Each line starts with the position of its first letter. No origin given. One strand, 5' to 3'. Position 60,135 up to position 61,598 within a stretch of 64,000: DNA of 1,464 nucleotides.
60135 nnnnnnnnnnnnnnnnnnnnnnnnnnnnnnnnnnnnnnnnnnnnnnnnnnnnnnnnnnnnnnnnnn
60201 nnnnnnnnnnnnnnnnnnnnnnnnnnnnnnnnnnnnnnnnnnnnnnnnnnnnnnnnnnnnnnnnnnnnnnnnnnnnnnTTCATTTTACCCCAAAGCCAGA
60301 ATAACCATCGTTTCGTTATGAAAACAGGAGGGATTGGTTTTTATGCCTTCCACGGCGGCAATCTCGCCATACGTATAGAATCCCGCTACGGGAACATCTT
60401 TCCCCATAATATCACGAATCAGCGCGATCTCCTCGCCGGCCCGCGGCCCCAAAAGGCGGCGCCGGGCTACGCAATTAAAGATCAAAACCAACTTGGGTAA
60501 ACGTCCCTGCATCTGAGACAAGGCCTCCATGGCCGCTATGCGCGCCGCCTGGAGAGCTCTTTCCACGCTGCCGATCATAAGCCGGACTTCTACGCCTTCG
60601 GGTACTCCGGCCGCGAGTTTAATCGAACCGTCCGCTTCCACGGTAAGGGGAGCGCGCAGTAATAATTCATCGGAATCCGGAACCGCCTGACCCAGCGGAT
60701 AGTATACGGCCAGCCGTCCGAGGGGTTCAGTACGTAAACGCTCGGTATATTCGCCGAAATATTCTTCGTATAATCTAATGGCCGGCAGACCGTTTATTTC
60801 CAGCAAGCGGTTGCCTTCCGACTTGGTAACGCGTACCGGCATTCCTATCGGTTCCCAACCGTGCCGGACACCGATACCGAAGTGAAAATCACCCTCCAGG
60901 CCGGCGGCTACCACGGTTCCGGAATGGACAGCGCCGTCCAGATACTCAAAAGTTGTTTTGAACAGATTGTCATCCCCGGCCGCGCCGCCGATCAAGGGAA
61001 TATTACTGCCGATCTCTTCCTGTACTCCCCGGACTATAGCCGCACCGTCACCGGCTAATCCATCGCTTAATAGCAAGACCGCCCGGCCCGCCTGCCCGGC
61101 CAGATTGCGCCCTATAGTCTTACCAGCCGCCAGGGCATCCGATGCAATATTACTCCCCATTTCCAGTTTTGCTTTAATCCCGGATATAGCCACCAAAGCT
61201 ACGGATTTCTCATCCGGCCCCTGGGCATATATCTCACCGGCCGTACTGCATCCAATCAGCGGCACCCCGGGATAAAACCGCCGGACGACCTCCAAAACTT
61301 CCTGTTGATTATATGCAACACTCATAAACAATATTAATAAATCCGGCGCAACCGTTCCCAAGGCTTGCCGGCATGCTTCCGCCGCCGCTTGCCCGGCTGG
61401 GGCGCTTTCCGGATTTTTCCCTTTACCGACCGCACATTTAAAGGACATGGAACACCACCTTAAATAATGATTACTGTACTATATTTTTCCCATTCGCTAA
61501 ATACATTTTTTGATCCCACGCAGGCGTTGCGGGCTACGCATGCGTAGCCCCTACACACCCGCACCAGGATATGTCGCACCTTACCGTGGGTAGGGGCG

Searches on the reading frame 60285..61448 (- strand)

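Call 66: search_protein_families(library=pfam, proteins=[window:60285-61448:-], max_evalue=0.001)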
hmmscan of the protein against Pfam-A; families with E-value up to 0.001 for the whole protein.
window:60285-61448:- (387 aa): 2 families
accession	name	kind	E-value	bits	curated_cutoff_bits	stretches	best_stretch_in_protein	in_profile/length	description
PF08495.15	FIST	-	1.6e-48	165.6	23.2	1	36-220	1-188/189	FIST N domain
PF10442.14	FIST_C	-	6.2e-34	117.4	28.5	1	223-364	1-130/131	FIST C domain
